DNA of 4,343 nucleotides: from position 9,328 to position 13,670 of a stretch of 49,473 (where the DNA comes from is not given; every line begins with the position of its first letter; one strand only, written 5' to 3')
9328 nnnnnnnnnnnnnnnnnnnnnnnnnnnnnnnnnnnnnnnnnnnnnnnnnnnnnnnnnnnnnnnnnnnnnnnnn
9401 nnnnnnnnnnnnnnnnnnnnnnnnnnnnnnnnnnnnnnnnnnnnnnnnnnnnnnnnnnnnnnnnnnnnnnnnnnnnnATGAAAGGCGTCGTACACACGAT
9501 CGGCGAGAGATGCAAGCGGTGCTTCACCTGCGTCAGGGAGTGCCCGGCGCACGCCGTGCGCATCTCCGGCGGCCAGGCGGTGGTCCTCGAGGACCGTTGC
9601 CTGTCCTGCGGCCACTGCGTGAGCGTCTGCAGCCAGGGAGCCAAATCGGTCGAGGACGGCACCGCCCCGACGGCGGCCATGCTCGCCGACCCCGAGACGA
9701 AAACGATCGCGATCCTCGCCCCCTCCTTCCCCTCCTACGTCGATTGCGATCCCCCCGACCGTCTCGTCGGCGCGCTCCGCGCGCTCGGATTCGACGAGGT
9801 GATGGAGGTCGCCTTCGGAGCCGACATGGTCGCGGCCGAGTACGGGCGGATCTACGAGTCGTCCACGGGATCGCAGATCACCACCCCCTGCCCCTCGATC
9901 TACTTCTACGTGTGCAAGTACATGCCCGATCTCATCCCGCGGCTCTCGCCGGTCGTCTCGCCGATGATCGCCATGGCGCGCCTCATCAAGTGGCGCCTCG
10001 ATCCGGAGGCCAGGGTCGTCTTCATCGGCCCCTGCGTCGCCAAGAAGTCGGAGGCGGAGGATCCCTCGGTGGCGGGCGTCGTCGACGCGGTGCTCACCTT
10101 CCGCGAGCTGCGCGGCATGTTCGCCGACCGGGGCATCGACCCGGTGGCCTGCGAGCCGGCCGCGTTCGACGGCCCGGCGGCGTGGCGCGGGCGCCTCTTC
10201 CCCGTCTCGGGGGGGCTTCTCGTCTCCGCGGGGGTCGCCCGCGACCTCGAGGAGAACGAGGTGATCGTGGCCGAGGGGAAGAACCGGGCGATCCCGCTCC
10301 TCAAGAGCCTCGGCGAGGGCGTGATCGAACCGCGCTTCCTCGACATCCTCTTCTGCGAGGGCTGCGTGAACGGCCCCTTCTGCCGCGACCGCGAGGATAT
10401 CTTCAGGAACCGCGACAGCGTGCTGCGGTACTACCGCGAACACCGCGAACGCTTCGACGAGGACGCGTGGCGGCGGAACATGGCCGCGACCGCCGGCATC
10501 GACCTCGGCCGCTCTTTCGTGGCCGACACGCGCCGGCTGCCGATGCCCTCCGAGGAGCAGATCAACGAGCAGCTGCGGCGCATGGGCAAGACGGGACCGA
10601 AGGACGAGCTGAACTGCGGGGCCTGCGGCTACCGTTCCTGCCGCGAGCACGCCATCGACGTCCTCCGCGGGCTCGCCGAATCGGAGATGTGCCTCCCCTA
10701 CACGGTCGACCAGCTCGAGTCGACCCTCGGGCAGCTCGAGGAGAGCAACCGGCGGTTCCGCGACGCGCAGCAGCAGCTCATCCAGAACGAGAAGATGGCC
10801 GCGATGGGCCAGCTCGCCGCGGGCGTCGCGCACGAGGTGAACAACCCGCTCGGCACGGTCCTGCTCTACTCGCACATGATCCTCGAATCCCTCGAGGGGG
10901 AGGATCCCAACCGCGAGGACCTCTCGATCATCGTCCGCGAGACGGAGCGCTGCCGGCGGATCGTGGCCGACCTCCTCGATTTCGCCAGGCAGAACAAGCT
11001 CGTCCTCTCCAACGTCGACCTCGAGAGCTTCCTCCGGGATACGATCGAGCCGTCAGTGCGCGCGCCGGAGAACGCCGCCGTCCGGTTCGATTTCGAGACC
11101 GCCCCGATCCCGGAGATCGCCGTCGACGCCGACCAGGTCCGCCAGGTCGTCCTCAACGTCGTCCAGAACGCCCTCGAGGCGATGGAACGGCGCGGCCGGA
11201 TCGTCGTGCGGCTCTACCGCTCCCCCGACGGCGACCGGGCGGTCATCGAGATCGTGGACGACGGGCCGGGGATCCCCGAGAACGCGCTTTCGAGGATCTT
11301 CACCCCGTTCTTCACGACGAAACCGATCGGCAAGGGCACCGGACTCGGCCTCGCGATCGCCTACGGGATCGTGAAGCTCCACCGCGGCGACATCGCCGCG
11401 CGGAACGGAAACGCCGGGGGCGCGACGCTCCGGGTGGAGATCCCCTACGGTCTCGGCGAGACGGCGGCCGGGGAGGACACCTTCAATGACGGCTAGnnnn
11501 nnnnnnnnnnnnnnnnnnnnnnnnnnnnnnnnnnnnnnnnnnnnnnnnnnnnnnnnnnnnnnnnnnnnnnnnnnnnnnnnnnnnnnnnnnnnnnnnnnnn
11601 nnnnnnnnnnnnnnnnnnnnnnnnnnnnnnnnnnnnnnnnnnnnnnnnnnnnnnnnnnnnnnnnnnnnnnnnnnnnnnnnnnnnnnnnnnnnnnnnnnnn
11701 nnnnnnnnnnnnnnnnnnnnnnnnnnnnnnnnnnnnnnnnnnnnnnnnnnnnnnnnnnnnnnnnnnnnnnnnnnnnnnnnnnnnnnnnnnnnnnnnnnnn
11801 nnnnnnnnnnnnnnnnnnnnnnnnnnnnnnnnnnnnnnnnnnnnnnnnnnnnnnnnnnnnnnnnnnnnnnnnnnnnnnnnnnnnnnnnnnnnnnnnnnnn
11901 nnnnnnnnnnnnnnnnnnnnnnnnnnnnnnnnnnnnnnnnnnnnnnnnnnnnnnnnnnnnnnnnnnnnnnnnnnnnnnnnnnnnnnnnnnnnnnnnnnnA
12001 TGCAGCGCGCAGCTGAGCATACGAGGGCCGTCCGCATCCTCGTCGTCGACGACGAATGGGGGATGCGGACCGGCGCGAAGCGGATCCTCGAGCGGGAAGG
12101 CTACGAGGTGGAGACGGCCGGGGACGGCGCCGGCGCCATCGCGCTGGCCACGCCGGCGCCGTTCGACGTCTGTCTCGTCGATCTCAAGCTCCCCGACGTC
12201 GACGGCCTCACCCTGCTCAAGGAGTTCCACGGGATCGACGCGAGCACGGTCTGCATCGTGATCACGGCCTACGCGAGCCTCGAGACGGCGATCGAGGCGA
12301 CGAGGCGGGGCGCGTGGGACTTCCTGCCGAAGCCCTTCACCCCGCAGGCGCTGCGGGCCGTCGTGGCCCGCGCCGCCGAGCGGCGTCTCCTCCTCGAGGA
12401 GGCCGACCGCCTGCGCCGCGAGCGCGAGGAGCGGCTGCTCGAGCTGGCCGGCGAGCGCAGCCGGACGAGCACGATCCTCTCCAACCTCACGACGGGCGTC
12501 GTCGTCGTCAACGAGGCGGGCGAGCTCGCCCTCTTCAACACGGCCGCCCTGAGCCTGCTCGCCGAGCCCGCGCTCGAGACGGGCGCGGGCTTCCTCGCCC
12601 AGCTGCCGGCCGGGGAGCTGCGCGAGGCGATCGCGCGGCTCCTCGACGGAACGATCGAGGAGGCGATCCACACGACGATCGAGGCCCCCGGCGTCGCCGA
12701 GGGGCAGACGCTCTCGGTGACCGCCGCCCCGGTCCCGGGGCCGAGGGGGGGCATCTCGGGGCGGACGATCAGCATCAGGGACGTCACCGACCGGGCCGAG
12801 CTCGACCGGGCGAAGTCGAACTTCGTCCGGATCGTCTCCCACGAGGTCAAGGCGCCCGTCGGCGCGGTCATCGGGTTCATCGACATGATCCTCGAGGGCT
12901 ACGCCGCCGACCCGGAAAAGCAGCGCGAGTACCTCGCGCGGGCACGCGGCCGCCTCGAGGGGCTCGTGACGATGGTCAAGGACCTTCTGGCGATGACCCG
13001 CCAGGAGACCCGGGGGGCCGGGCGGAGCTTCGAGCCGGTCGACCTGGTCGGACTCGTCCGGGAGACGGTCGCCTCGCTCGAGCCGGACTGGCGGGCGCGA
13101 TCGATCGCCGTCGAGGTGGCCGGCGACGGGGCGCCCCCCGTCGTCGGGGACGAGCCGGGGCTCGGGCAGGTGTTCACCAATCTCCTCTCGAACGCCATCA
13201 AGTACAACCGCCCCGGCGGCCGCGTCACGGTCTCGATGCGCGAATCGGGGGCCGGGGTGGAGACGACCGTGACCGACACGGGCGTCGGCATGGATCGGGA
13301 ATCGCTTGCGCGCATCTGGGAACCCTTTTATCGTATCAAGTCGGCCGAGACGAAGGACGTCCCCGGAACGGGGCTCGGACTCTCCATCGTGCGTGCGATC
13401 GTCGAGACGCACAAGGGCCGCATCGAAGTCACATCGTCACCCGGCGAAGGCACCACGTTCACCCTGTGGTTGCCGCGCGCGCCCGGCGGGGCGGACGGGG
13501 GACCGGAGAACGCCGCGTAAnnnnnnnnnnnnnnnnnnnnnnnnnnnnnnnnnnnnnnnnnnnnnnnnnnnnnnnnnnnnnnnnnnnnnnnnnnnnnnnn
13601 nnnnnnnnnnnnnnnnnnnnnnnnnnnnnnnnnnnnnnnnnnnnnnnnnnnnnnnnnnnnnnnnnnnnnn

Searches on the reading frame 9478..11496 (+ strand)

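Call 26: search_protein_families(library=pfam, proteins=[window:9478-11496:+], max_evalue=0.001)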
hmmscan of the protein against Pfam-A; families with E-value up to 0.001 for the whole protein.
window:9478-11496:+ (672 aa): 11 families
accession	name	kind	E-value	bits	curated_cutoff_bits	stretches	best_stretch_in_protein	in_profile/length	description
PF02906.19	Fe_hyd_lg_C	-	1.2e-48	166.4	22.1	1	75-300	2-245/245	Iron only hydrogenase large subunit, C-terminal domain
PF02518.31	HATPase_c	-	5.5e-25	88.4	26.4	1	550-657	2-109/111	Histidine kinase-, DNA gyrase B-, and HSP90-like ATPase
PF00512.31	HisKA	-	2.8e-15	56.5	26.9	1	443-505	2-63/66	His Kinase A (phospho-acceptor) domain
PF04060.18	FeS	-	2.1e-08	34.2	23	1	378-407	4-33/33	Putative Fe-S cluster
PF13187.11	Fer4_9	-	6.6e-07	29.7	27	1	11-55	1-51/52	4Fe-4S dicluster domain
PF13237.11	Fer4_10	-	2.7e-06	27.7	25.5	1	10-51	7-52/53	4Fe-4S dicluster domain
PF12838.12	Fer4_7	-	6.8e-06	26.9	27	1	11-55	1-52/52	4Fe-4S dicluster domain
PF12837.12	Fer4_6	-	5.8e-05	23.3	25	0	10-26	7-23/24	4Fe-4S binding domain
PF25160.1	LdpA_Fe-S-bd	-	0.0001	22.4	27.6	1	17-53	8-40/49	LdpA Fe-S cluster-binding domain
PF00037.32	Fer4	-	0.00011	22.2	21.1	0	35-55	2-22/24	4Fe-4S binding domain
PF14697.11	Fer4_21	-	0.00066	20.2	35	0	10-51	6-51/59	4Fe-4S dicluster domain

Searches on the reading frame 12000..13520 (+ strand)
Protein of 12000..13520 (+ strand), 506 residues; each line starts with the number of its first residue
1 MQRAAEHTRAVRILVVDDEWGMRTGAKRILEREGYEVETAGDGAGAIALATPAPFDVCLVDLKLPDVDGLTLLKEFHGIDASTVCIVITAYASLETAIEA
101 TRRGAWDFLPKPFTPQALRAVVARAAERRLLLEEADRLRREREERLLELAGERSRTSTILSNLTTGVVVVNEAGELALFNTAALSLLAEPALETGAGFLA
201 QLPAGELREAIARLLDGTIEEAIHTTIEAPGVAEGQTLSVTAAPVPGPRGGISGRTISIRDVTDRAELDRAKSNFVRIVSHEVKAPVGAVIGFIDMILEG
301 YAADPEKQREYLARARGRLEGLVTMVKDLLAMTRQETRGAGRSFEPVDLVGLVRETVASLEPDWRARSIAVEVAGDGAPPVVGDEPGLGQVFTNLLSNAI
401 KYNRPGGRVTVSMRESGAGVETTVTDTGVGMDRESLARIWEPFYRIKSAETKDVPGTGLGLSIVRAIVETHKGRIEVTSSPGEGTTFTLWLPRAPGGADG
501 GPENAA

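Call 26: search_protein_families(library=pfam, proteins=[window:12000-13520:+], max_evalue=0.001)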
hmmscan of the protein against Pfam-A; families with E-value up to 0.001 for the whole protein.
window:12000-13520:+ (506 aa): 5 families
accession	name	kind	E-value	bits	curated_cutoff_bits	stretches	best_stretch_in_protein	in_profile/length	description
PF02518.31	HATPase_c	-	2.2e-32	112.2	26.4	1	383-494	1-110/111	Histidine kinase-, DNA gyrase B-, and HSP90-like ATPase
PF00072.30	Response_reg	-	1.3e-27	96.6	30.2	1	13-122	1-110/111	Response regulator receiver domain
PF00512.31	HisKA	-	1.4e-11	44.7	26.9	1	271-337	1-65/66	His Kinase A (phospho-acceptor) domain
PF08448.16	PAS_4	-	2.4e-06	28.2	23.1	1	161-266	2-109/110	PAS fold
PF13581.12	HATPase_c_2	-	5.1e-06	27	27.4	1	395-488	39-124/127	Histidine kinase-like ATPase domain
